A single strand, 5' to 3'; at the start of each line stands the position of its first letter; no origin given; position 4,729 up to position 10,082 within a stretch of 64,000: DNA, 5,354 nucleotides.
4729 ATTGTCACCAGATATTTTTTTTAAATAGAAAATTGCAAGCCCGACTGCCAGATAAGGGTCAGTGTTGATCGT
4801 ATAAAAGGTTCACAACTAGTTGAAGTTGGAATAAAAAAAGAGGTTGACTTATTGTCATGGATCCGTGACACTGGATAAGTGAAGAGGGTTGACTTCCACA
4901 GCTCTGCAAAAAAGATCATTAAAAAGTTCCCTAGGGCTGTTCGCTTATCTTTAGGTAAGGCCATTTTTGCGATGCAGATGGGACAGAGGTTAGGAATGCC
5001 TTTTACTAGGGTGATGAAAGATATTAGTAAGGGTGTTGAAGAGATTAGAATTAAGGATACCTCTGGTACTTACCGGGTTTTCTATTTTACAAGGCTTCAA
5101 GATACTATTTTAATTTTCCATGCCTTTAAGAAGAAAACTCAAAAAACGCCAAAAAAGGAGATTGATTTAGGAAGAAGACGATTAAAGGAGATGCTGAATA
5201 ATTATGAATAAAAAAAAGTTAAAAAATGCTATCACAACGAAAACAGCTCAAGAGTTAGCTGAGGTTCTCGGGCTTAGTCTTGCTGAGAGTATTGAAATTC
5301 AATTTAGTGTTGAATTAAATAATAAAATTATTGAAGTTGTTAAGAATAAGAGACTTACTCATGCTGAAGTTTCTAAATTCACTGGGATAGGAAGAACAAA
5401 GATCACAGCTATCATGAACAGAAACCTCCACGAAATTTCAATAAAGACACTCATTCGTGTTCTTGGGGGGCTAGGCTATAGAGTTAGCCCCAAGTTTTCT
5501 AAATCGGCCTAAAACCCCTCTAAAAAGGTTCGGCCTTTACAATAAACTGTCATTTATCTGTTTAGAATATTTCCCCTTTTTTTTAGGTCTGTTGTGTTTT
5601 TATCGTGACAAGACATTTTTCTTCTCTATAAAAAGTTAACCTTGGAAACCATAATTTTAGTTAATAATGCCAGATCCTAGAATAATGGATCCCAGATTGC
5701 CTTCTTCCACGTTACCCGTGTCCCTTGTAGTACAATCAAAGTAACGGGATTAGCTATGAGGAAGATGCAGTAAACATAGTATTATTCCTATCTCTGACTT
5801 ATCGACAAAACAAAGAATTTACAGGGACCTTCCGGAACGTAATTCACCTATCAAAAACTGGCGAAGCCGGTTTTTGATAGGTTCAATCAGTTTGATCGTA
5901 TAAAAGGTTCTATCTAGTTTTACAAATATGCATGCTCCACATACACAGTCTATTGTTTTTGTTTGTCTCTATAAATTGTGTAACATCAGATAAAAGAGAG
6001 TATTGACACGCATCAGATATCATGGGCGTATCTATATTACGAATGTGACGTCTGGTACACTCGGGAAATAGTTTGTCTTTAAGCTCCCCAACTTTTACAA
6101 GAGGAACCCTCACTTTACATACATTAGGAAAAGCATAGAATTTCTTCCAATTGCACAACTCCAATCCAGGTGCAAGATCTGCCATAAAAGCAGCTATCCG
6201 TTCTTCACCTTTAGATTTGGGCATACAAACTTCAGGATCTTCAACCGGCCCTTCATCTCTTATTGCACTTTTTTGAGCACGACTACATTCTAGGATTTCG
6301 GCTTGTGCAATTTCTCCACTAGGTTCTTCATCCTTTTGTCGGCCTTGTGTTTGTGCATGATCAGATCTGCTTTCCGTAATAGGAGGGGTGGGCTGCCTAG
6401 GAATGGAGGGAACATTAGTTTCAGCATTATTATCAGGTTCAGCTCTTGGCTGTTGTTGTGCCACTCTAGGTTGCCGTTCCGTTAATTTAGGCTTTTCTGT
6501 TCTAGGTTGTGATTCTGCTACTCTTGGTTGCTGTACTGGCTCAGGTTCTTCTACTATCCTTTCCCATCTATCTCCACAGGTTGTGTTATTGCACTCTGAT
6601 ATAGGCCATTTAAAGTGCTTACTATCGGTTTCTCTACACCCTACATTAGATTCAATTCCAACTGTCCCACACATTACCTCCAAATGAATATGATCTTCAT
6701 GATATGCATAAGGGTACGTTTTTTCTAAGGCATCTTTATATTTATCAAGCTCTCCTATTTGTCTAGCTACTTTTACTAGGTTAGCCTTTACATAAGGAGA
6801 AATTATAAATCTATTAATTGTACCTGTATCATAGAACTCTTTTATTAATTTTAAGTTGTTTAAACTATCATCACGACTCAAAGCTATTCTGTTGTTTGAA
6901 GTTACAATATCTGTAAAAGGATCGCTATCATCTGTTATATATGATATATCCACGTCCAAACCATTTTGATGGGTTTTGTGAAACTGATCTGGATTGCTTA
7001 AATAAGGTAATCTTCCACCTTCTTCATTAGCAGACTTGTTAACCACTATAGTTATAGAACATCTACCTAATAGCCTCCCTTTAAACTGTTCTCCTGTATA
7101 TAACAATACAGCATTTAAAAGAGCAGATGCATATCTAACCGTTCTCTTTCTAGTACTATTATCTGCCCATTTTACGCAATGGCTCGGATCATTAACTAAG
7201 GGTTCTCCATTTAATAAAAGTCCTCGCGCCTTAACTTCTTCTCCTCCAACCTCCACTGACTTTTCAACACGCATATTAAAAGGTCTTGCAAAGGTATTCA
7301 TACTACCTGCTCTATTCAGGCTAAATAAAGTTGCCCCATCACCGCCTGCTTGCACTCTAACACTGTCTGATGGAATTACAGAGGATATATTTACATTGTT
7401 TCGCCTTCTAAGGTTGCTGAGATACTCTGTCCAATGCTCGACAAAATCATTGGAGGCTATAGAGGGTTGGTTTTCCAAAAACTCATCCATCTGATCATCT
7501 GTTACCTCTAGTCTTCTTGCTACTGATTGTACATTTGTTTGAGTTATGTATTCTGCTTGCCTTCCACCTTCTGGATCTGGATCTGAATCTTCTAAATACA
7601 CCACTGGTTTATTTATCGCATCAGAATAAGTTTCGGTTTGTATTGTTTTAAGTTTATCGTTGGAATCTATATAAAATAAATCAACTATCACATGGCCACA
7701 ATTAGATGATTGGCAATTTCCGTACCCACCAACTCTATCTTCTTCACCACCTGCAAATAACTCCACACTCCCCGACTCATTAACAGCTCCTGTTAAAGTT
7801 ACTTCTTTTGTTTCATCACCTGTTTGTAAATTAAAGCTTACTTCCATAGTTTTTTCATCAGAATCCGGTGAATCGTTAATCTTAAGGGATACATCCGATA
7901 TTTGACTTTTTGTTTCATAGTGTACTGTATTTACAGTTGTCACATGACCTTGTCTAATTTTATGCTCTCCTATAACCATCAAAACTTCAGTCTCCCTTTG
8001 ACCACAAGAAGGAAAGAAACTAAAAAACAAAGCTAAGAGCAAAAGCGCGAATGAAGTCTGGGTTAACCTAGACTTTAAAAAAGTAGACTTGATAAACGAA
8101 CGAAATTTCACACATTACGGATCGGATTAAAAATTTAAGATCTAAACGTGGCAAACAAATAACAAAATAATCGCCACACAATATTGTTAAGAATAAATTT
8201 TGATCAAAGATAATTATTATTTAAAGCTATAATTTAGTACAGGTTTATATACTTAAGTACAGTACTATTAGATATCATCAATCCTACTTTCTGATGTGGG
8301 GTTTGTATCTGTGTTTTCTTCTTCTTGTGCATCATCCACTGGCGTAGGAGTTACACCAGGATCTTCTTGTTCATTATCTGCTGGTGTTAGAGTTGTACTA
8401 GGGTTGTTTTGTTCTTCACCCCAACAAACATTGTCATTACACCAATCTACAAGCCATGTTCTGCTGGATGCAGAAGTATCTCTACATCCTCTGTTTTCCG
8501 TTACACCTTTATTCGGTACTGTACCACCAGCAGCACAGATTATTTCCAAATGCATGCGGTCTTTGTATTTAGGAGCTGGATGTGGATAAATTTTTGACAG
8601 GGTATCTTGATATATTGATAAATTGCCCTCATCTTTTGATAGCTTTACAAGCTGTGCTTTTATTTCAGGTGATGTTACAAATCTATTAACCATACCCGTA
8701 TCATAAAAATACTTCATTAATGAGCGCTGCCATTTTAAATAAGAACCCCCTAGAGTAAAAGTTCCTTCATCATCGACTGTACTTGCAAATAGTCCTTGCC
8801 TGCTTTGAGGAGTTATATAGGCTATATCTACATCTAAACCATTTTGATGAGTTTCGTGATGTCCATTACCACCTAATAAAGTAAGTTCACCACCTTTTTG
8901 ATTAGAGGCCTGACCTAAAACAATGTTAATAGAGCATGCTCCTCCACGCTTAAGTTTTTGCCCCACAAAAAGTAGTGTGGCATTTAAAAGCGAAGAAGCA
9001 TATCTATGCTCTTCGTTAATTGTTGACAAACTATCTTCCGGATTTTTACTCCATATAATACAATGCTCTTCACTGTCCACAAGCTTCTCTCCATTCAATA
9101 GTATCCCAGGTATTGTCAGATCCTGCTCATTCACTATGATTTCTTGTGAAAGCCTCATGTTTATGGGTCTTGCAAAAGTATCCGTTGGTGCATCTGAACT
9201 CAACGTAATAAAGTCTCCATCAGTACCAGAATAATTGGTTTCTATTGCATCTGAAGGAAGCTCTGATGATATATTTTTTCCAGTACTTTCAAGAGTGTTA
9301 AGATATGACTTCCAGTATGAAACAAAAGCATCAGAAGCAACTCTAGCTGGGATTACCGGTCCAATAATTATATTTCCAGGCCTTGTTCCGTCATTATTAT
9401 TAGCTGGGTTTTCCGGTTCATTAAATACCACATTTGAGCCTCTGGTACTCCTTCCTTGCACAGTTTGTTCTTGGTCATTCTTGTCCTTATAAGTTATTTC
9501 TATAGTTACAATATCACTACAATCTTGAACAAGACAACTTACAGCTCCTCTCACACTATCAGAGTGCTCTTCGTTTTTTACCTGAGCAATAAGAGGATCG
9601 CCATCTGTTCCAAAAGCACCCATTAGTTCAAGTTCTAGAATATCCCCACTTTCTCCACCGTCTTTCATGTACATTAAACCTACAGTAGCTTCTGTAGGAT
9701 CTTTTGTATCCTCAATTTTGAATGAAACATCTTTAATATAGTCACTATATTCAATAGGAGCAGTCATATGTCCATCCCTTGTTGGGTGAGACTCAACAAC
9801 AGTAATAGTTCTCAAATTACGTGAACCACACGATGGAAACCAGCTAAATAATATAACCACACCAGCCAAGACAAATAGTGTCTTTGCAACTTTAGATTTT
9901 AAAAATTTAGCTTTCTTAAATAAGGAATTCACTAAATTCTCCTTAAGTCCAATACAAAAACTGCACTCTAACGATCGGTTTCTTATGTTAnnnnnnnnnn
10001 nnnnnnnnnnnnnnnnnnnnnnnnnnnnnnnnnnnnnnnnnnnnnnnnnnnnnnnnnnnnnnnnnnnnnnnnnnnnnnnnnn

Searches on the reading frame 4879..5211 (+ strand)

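Call 22: search_protein_families(library=pfam, proteins=[window:4879-5211:+])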
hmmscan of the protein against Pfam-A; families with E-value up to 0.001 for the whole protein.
window:4879-5211:+ (110 aa): 1 family
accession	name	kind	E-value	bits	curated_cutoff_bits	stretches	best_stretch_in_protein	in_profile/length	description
PF05973.20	Gp49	-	7.8e-24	84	23.9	1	14-103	3-90/90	Phage derived protein Gp49-like (DUF891)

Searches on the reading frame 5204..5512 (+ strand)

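Call 22: search_protein_families(library=pfam, proteins=[window:5204-5512:+])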
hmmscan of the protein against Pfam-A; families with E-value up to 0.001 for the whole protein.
window:5204-5512:+ (102 aa): 4 families
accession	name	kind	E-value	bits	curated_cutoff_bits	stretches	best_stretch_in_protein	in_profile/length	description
PF13744.12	HTH_37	-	2.7e-10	40.4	27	1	25-95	6-76/80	Helix-turn-helix domain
PF01381.28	HTH_3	-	2.2e-06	28.1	23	0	46-93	5-51/55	Helix-turn-helix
PF13443.12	HTH_26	-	6.9e-05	23.5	22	0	41-85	1-45/63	Cro/C1-type HTH DNA-binding domain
PF13412.12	HTH_24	-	0.00025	21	21.9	0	45-73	12-40/48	Winged helix-turn-helix DNA-binding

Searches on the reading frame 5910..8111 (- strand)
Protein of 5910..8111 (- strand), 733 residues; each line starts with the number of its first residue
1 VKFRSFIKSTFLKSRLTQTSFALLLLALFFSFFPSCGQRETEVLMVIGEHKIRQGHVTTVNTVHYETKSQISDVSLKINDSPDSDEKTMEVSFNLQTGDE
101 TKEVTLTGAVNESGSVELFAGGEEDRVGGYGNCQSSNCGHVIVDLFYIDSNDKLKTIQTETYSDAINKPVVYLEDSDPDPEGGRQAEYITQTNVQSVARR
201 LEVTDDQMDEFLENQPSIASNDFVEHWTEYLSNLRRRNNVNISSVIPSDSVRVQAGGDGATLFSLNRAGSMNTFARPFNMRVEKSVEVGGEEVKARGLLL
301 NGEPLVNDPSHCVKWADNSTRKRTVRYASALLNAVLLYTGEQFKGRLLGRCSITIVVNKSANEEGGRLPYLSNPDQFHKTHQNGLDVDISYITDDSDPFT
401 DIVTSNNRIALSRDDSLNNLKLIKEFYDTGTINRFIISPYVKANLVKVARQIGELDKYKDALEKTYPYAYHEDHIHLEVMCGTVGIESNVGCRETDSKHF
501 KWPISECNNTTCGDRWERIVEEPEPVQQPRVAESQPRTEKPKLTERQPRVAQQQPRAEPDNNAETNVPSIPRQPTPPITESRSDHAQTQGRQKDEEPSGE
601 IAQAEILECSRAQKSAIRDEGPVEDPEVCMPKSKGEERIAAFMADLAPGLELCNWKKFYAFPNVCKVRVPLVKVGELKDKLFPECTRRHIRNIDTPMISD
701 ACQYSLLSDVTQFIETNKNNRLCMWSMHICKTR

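Call 22: search_protein_families(library=pfam, proteins=[window:5910-8111:-])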
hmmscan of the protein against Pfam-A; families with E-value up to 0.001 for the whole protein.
window:5910-8111:- (733 aa): 1 family
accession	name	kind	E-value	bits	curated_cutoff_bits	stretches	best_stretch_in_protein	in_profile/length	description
PF03411.18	Peptidase_M74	-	1.3e-07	31.9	25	1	355-522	58-214/240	Penicillin-insensitive murein endopeptidase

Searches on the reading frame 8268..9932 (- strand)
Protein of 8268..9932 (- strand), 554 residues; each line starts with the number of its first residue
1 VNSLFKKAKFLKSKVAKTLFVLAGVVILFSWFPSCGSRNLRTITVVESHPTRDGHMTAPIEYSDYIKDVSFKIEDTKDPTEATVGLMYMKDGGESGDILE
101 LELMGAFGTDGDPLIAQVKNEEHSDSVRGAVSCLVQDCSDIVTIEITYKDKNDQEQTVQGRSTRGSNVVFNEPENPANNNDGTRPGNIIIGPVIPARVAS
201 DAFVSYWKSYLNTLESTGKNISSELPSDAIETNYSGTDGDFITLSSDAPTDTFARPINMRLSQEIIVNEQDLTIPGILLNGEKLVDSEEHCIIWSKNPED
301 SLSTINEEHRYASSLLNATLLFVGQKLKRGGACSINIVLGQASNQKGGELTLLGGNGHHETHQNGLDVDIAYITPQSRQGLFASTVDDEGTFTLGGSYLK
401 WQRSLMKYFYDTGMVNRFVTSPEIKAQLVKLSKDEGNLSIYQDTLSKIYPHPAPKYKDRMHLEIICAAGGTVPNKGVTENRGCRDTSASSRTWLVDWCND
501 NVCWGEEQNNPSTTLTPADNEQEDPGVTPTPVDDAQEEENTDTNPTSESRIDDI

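Call 22: search_protein_families(library=pfam, proteins=[window:8268-9932:-])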
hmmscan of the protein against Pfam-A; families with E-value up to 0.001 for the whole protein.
window:8268-9932:- (554 aa): 1 family
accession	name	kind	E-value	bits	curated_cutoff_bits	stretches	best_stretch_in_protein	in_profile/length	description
PF03411.18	Peptidase_M74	-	3.7e-08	33.7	25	1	310-489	33-210/240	Penicillin-insensitive murein endopeptidase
